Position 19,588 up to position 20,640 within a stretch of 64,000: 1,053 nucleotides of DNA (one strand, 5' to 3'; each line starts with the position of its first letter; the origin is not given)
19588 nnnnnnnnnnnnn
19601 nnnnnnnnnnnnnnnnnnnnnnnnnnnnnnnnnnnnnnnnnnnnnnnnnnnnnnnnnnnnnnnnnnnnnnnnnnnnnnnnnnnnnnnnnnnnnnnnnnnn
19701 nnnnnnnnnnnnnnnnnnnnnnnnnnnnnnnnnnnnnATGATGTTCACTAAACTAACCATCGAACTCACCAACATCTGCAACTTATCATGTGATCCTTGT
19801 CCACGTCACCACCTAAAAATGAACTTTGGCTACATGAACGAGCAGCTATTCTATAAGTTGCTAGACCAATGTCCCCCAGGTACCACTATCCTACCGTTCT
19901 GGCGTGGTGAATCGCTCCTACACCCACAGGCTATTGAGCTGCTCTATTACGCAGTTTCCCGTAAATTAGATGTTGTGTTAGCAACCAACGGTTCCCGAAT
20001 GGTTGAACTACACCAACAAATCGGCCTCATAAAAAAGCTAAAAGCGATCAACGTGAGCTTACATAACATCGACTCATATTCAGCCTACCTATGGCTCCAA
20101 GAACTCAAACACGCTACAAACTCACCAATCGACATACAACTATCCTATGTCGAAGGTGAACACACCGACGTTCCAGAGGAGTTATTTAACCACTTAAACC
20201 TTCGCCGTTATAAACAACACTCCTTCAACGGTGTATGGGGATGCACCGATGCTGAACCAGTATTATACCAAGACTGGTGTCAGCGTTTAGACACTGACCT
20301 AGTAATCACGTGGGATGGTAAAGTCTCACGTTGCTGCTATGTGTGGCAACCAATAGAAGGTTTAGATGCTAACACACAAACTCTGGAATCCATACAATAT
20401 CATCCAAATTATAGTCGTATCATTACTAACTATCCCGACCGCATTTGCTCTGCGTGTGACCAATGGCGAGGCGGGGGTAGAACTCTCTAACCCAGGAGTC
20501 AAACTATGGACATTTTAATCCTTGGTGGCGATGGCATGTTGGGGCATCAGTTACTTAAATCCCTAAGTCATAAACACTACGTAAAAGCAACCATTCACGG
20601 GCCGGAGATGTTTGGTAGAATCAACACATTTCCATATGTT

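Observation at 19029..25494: Phage-borne biosynthetic-looking cluster with two radical SAM enzymes, an AsnB-like amidotransferase, an RmlD-like reductase, a methyltransferase and glycosyltransferases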

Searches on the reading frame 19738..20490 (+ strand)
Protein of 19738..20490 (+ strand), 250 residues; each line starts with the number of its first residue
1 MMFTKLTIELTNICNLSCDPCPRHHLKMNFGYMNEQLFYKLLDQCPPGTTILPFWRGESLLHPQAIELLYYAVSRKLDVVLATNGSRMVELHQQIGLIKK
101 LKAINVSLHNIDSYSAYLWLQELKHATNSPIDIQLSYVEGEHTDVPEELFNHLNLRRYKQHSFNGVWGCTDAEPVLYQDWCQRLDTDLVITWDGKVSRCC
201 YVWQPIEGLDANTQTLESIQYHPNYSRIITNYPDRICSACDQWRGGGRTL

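Call 3: search_protein_families(library=pfam, proteins=[window:19738-20490:+], max_evalue=0.01)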
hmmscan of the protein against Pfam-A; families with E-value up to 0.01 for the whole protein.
window:19738-20490:+ (250 aa): 2 families
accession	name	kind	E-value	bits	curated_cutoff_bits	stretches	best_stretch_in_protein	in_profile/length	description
PF04055.27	Radical_SAM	-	2.4e-06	28.2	29.5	1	8-117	1-116/166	Radical SAM superfamily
PF13186.11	SPASM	-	1.8e-05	25.4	21.5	1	181-241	1-67/67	Iron-sulfur cluster-binding domain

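Call 4: search_protein_families(library=ncbifam, proteins=[window:19738-20490:+], max_evalue=0.01)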
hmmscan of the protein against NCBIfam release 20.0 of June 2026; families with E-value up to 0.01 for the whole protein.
window:19738-20490:+ (250 aa): 17 families
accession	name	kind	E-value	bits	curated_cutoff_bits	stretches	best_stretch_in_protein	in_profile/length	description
TIGR04317.1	W_rSAM_matur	equivalog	6.8e-16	58.3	380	1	4-113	4-115/349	tungsten cofactor oxidoreductase radical SAM maturase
TIGR04055.1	rSAM_NirJ2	equivalog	5e-09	36.1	500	1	10-113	6-110/326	putative heme d1 biosynthesis radical SAM protein NirJ2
TIGR04311.1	rSAM_Geo_metal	subfamily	7.1e-08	31.9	400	1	4-107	3-111/423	radical SAM/SPASM family putative metalloenzyme maturase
TIGR04321.1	spiroSPASM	subfamily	6.4e-07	28.4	250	1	6-102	233-334/510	spiro-SPASM protein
TIGR04251.1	SCM_rSAM_ScmF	equivalog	5.6e-06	26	400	1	6-131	6-135/353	SynChlorMet cassette radical SAM/SPASM protein ScmF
TIGR02668.1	moaA_archaeal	equivalog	6.7e-06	25.3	325.25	1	4-114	10-122/303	GTP 3',8-cyclase MoaA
NF038283.1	viperin_w_prok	equivalog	8e-06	25.2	180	1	10-109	8-115/281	viperin family antiviral radical SAM protein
TIGR02666.1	moaA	equivalog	2.1e-05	23.7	284.05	1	3-113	9-127/336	GTP 3',8-cyclase MoaA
TIGR04545.1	rSAM_ahbD_hemeb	equivalog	3.3e-05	23.5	500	1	8-93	4-91/339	heme b synthase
NF001199.0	PRK00164.2-1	equivalog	5.2e-05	22.5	231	1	4-114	12-124/308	GTP 3',8-cyclase MoaA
NF012164.0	AlbA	equivalog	7.4e-05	21.4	850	1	4-112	113-223/442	subtilosin maturase AlbA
TIGR04054.1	rSAM_NirJ1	equivalog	0.00023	19.9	650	1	9-108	41-137/387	putative heme d1 biosynthesis radical SAM protein NirJ1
NF033640.1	N_Twi_rSAM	subfamily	0.00026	20.2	170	1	6-108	113-239/398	twitch domain-containing radical SAM protein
TIGR03962.1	mycofact_rSAM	equivalog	0.00029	20.1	265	1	6-91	14-100/339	mycofactocin radical SAM maturase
TIGR04546.1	rSAM_ahbC_deAc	equivalog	0.00029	19.7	650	1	9-109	44-141/390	12,18-didecarboxysiroheme deacetylase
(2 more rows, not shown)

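Call 7: search_protein_families(library=phrogs, proteins=[window:19738-20490:+], max_evalue=0.001)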
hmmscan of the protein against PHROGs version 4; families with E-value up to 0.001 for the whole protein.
window:19738-20490:+ (250 aa): 2 families
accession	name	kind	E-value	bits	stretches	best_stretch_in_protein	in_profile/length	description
phrog_21308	-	other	6.8e-09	35.4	1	9-88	418-503/735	radical SAM domain-containing protein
phrog_1802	-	other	1.6e-07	31.6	1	2-89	42-142/556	radical SAM domain-containing protein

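Call 39: search_solved_structures(query=window:19738-20490:+, max_evalue=1)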
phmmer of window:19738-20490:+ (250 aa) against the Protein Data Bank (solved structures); distinct sequences matched with E-value up to 1: 4.
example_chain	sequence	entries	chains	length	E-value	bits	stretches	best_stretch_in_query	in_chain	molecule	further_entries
7tol_A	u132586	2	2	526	0.085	15.4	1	7-107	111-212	glycerol dibiphytanyl glycerol tetraether - macrocyclic archaeol synthase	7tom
7vob_C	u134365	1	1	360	0.38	13.3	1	6-90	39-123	Cytosylglucuronate decarboxylase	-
7voc_C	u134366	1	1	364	0.39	13.2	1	6-90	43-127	Cytosylglucuronate decarboxylase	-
4tzh_A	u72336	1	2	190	0.49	12.9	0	49-123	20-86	LIC12234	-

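Call 41: find_homologous_proteins(query=window:19738-20490:+, max_evalue=0.001)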
Query window:19738-20490:+ (250 aa): 34 proteins with E <= 0.001 among 132 candidates.
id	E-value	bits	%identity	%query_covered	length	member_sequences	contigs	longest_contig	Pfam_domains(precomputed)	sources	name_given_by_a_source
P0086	3.4e-174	595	100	100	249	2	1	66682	PF13186.12,PF04055.28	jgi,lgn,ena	-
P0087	2.9e-124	432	74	100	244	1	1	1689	PF13186.12,PF04055.28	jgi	jgi:hypothetical protein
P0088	3.5e-111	389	73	89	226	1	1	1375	PF13186.12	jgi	jgi:hypothetical protein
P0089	1.2e-105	371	65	100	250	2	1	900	PF13186.12,PF04055.28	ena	-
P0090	2.7e-87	311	56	100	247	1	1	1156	PF13186.12,PF04055.28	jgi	-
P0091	2.5e-85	304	55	100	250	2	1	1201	PF13186.12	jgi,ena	-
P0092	2.1e-75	272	49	100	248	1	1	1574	PF13186.12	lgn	-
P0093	4.0e-74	267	51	100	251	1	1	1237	PF13186.12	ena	-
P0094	1.0e-58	217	44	99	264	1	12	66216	PF13186.12,PF04055.28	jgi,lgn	jgi:hypothetical protein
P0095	1.5e-53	200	47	89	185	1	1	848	PF13186.12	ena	-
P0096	5.3e-52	195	43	98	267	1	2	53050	-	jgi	-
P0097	4.2e-49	185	42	99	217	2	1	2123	PF04055.28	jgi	-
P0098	2.6e-48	183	38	98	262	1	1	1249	PF13186.12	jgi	-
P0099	8.0e-47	178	40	96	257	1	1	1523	PF13186.12,PF04055.28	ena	-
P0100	1.5e-46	177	40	98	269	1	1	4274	PF13186.12,PF04055.28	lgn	-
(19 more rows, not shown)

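Call 48: predict_structure(alignment_id=A2)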
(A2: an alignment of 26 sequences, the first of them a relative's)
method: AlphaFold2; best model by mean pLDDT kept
length: 249 residues; sequences in the alignment: 26
mean_pLDDT: 88.4   pTM: 0.87
mean pLDDT of the five models: 88.4, 88.4, 86.9, 86.5, 85.3
residues with pLDDT >= 90: 144; 70-90: 85; 50-70: 16; < 50: 4
segments of 3 or more residues with pLDDT < 50: 246-249
pLDDT, mean of each block of 10 residues (from residue 1): 92 86 83 98 97 92 98 98 90 95 94 94 95 88 84 80 65 78 91 92 92 96 92 83 54
secondary structure, 60 per line:
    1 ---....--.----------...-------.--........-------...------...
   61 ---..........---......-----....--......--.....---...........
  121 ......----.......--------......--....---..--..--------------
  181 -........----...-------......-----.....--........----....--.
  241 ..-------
elements in order: E4-7 H34-41 E49-51 H64-73 E77-82 H88-91 H94-99 E102-106 H110-126 E131-137 H146-151 E154-157 H182-185 E186-189 E194-196 E204-209 H215-219 H222-229 H234-237

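Call 51: fold_search(model_id=the predicted structure, library=pdb)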
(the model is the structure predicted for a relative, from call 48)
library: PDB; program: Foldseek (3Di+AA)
matches with E <= 10: 1138; with E <= 0.001: 31
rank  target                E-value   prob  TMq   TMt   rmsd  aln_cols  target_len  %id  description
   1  4m7t                  4.0e-10  1.00  0.63  0.64   5.4       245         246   16  Crystal structure of BtrN in complex with AdoMet and 2-DOIA (released 2013-10-02)
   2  4m7s                  2.4e-08  1.00  0.61  0.71   6.4       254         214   14  Crystal structure of SeMet BtrN in an OPEN conformation (released 2013-10-02)
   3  8hzv_D                3.4e-08  1.00  0.56  0.32   8.5       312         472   15  The crystal structure of a Radical SAM Enzyme DesII (released 2024-07-10)
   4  8hzv_B                5.3e-08  1.00  0.56  0.32   7.6       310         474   14  The crystal structure of a Radical SAM Enzyme DesII (released 2024-07-10)
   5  5v1q_B                1.2e-07  1.00  0.56  0.35   7.5       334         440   14  Crystal structure of Streptococcus suis SuiB (released 2017-08-30)
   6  8hzy_A                2.6e-07  1.00  0.48  0.28   7.8       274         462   16  The crystal structure of a Radical SAM Enzyme DesII (released 2024-07-10)
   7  5v1q_A                4.6e-07  1.00  0.50  0.31   9.2       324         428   15  Crystal structure of Streptococcus suis SuiB (released 2017-08-30)
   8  5v1s_A                6.2e-07  1.00  0.50  0.32   9.3       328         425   14  Crystal structure of Streptococcus suis SuiB bound to S-adenosylmethionine (released 2017-08-30)
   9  8hzy_B                7.5e-07  1.00  0.47  0.28   8.2       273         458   16  The crystal structure of a Radical SAM Enzyme DesII (released 2024-07-10)
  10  6efn                  8.5e-07  1.00  0.69  0.47   5.1       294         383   18  Structure of a RiPP maturase, SkfB (released 2018-10-24)
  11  5v1t_A                8.5e-07  1.00  0.63  0.39   6.4       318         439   14  Crystal structure of Streptococcus suis SuiB bound to precursor peptide SuiA (released 2017-08-30)
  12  8ai6_A                1.5e-06  1.00  0.60  0.49   5.6       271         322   16  Crystal structure of radical SAM epimerase EpeE D210A mutant from Bacillus subtilis with [4Fe-4S] clusters, S-adenosyl (released 2024-01-10)
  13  8ai1_A                1.9e-06  1.00  0.61  0.50   5.5       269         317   16  Crystal structure of radical SAM epimerase EpeE from Bacillus subtilis with [4Fe-4S] clusters and S-adenosyl-L-homocys (released 2024-01-10)
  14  7wzv_B                3.5e-06  1.00  0.56  0.48   9.1       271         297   15  The structure of a Twitch Radical SAM Dehydrogenase SpeY (released 2022-12-28)
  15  8ai4_A                3.7e-06  1.00  0.63  0.52   5.4       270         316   16  Crystal structure of radical SAM epimerase EpeE C223A mutant from Bacillus subtilis with [4Fe-4S] clusters, S-adenosyl (released 2024-01-10)
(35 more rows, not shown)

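Call 52: find_related_loci(query=A2, collection=metagenome_contigs, flank=10000)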
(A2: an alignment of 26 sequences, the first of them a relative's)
Query A2 (249 aa) in metagenome_contigs; peptide patterns used: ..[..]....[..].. (x = any residue, [..] = any of these).
303 stretches matched a pattern; 133 encode a relative of the query (tblastn E <= 1e-3); the best 80 are kept; 80 distinct loci.
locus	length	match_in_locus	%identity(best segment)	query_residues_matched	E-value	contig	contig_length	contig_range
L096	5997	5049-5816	41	3-249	9e-56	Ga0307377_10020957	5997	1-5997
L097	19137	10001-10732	34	1-249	7e-43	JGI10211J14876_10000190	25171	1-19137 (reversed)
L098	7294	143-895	34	4-247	1e-42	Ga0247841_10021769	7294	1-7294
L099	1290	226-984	35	3-244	5e-44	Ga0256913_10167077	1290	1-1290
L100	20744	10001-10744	33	4-244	9e-42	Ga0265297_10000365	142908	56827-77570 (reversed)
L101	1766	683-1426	33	4-244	2e-42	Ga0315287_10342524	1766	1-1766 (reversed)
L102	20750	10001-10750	31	4-244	2e-41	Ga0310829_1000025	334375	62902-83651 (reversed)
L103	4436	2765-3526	33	3-248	2e-41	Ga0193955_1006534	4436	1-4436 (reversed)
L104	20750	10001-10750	31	4-244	1e-41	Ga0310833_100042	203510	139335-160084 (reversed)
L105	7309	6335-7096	33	3-248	3e-41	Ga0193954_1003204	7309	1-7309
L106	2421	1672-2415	35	4-244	7e-41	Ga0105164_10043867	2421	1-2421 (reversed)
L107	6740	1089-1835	34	3-245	7e-41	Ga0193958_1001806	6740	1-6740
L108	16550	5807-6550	33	4-244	1e-40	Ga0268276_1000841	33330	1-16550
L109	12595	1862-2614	32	4-247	1e-38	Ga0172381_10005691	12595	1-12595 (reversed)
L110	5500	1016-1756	34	4-244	6e-38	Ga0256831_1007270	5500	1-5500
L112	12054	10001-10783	31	4-243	2e-32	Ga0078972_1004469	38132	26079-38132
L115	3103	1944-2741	31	4-243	3e-32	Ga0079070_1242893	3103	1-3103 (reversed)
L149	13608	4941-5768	30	4-244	7e-26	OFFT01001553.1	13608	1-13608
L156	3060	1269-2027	31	4-242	5e-26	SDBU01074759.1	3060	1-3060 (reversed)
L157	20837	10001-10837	28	3-243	1e-25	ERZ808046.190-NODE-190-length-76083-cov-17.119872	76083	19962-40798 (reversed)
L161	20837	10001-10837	27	3-243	9e-26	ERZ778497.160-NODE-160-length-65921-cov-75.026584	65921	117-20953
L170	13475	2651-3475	29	4-243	9e-25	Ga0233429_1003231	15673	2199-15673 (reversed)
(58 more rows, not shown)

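Call 53: find_related_loci(query=A2, collection=viral_contigs, flank=10000)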
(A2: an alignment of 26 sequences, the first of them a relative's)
Query A2 (249 aa) in viral_contigs; peptide patterns used: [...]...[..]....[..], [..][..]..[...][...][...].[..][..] (x = any residue, [..] = any of these).
48 stretches matched a pattern; 10 encode a relative of the query (tblastn E <= 1e-3); 10 distinct loci.
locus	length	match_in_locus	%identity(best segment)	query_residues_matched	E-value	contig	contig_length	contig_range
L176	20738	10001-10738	41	4-249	4e-57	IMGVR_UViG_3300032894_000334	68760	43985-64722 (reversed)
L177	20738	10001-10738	40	5-247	2e-51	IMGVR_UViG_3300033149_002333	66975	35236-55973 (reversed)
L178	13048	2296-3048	41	2-249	2e-50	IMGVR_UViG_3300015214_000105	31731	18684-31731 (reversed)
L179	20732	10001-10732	34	1-249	2e-43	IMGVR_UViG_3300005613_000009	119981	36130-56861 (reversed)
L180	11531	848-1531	33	3-227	1e-27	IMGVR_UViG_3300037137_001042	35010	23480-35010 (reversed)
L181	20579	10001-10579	28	2-201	2e-12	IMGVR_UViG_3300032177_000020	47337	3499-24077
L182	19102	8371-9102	24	4-224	9e-11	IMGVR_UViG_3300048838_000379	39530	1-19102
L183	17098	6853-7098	33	3-84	3e-9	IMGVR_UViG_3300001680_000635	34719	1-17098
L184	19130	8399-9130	23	4-224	2e-7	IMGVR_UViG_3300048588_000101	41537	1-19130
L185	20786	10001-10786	22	3-241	5e-7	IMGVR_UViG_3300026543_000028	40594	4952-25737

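Call 56: search_protein_families(library=pfam, proteins=[L157:6715-7842:+, L108:7779-9653:+, L112:5984-6682:+, L102:13383-14306:+, L156:2081-3010:+, L149:2271-3440:+, L102:17295-18245:+, L115:782-1912:+, L170:8672-10096:+, L161:8328-9950:+], max_evalue=0.001)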
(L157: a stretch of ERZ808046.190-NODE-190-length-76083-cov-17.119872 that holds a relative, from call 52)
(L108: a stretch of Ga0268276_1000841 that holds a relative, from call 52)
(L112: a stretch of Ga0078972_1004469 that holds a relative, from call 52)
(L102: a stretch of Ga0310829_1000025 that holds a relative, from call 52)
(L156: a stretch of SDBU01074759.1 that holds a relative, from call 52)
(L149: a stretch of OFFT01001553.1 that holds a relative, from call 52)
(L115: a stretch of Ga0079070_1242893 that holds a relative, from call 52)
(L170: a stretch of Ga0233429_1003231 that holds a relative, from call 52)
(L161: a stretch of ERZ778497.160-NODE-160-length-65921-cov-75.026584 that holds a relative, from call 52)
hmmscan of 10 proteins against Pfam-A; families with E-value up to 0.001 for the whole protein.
L157:6715-7842:+ (376 aa): 4 families
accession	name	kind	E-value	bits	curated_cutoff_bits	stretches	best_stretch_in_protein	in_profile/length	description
PF01041.23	DegT_DnrJ_EryC1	-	1.8e-96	324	19.8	1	16-370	6-359/360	DegT/DnrJ/EryC1/StrS aminotransferase family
PF00155.27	Aminotran_1_2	-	5.9e-08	32.7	19.7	1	27-133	34-150/361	Aminotransferase class I and II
PF01212.27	Beta_elim_lyase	-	1.7e-05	24.7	27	1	34-164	32-170/288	Beta-eliminating lyase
PF01276.26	OKR_DC_1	-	0.00014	21.2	27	1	44-165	76-206/417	Orn/Lys/Arg decarboxylase, major domain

L108:7779-9653:+ (625 aa): 4 families
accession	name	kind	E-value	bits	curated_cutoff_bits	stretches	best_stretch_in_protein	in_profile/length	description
PF00733.27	Asn_synthase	-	6.1e-92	309.4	21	1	244-620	1-352/354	Asparagine synthase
PF13537.11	GATase_7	-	5.6e-50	168.9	25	1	47-166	1-122/123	Glutamine amidotransferase domain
PF13522.11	GATase_6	-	1.6e-48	164.4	27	1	32-161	1-130/130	Glutamine amidotransferase domain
PF12481.13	DUF3700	-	2.8e-05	24.1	27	1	114-164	124-174/228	Aluminium induced protein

L112:5984-6682:+ (233 aa): 4 families
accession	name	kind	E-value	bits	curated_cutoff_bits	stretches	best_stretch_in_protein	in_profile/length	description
PF00132.30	Hexapep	-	4e-34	115.3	27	6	102-135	2-35/36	Bacterial transferase hexapeptide (six repeats)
PF14602.12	Hexapep_2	-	2.6e-13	49.9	27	1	178-205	9-34/34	Hexapeptide repeat of succinyl-transferase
PF25084.1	LbH_EIF2B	-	5.4e-12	46.1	54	1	80-183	12-103/105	EIF2B subunit epsilon LbH domain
PF25087.1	GMPPB_C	-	6.5e-08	32.7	39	0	70-140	21-95/110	GMPPB C-terminal domain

L102:13383-14306:+ (308 aa): 6 families
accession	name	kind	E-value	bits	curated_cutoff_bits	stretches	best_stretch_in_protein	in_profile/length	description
PF08241.18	Methyltransf_11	-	2.9e-15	57.1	21.2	1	76-176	1-93/95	Methyltransferase domain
PF13847.12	Methyltransf_31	-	1.1e-14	54.8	27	1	71-185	3-116/145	Methyltransferase domain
PF13649.12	Methyltransf_25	-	1.2e-12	48.8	27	1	75-173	1-96/97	Methyltransferase domain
PF13489.12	Methyltransf_23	-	5.3e-12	46.2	27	1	69-244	20-162/164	Methyltransferase domain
PF08242.18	Methyltransf_12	-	7.6e-10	39.8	30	1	76-174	1-96/98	Methyltransferase domain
PF01209.24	Ubie_methyltran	-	2.8e-08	33.8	20.1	1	68-196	44-168/233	ubiE/COQ5 methyltransferase family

L156:2081-3010:+ (310 aa): 2 families
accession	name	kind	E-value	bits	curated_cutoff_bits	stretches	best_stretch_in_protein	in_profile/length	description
PF02911.23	Formyl_trans_C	-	1.4e-21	77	21.1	1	211-305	6-99/100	Formyl transferase, C-terminal domain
PF00551.24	Formyl_trans_N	-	3.4e-19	69.7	26.1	1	12-173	6-171/181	Formyl transferase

L149:2271-3440:+ (390 aa): 3 families
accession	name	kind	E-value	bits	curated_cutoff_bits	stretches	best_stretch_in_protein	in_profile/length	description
PF01171.26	ATP_bind_3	-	7e-07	29.6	27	1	73-136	2-70/182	PP-loop family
PF02540.23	NAD_synthase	-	1.2e-05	25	21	1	72-145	20-92/242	NAD synthase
PF06508.19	QueC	-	0.0003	20.8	22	1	73-154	2-80/210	Queuosine biosynthesis protein QueC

L102:17295-18245:+ (317 aa): 8 families
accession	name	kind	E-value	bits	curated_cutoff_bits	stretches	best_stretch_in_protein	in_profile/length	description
PF01370.27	Epimerase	-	2e-45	155.5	20.9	1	6-219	1-227/240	NAD dependent epimerase/dehydratase family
PF16363.11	GDP_Man_Dehyd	-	2.3e-36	126.3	27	1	7-293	1-331/332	GDP-mannose 4,6 dehydratase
PF04321.23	RmlD_sub_bind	-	3.2e-16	59.7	27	1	4-251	1-235/287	RmlD substrate binding domain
PF02719.21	Polysacc_synt_2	-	6.9e-16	58.7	20.2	1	6-254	1-255/293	Polysaccharide biosynthesis protein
PF13460.12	NAD_binding_10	-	7.5e-16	59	27.2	1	10-168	1-143/184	NAD(P)H-binding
PF01073.25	3Beta_HSD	-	5.4e-12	45.8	22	1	7-159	1-160/280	3-beta hydroxysteroid dehydrogenase/isomerase family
PF07993.18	NAD_binding_4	-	4e-09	36.4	20.1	1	71-159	88-191/258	Male sterility protein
PF05368.20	NmrA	-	3.2e-06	27.4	27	1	5-223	4-209/298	NmrA-like family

L115:782-1912:+ (377 aa): 6 families
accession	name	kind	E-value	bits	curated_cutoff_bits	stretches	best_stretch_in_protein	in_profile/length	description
PF00534.26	Glycos_transf_1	-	9.9e-36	123.3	26.4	1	200-355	16-170/172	Glycosyl transferases group 1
PF13692.12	Glyco_trans_1_4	-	2.3e-35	122.4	27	1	201-342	3-141/142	Glycosyl transferases group 1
PF13579.12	Glyco_trans_4_4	-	1.5e-17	64.8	29.7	1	15-184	1-158/158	Glycosyl transferase 4-like domain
PF13439.12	Glyco_transf_4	-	3.2e-17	63.5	28.5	1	15-187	2-168/170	Glycosyltransferase Family 4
PF13524.12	Glyco_trans_1_2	-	1.2e-11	45.2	25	1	232-365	14-136/144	Glycosyl transferase-like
PF20706.3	GT4-conflict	-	1.7e-10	40.9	26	1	149-369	141-383/385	Family 4 Glycosyltransferase in conflict systems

L170:8672-10096:+ (475 aa): 3 families
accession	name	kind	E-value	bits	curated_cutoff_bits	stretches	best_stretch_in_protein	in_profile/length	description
PF04055.27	Radical_SAM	-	4.9e-18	66.3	29.5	1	197-364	2-166/166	Radical SAM superfamily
PF02310.24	B12-binding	-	1.3e-12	48.1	32.1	1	22-130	12-120/121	B12 binding domain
PF13353.11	Fer4_12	-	2.5e-05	25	22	1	196-301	9-112/137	4Fe-4S single cluster domain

L161:8328-9950:+ (541 aa): 0 families

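Call 73: search_dna_similar(query=window:19738-20490:+, collection=phages, mode=protein, max_rows=15, max_evalue=0.001)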
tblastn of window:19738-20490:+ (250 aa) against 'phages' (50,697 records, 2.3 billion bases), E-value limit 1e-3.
Records with a match: 1; places in all: 1; records where one place covers at least 80% of the query: 1.
Best place of each record, by identity: <60% 1.
By first word of the organism name: Bacteriophage 1.
By host as written in the record: - 1.
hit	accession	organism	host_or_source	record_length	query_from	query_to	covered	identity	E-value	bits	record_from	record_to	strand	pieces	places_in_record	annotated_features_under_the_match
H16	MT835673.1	Bacteriophage sp.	human fecal samples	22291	2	240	96%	26.9%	1e-9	64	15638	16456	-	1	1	record has no annotation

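Call 81: search_protein_families(library=padloc, proteins=[window:19738-20490:+], max_evalue=0.001)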
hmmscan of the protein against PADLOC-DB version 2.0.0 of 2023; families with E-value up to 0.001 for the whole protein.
window:19738-20490:+ (250 aa): 2 families
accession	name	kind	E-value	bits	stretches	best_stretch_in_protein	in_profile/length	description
PDLC02903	pVip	-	3.7e-09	34.4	1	8-112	4-104/257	Viperins not associated with kinases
PDLC02904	pVip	-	1.7e-07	29.1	1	10-112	9-111/262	Viperins associated with kinases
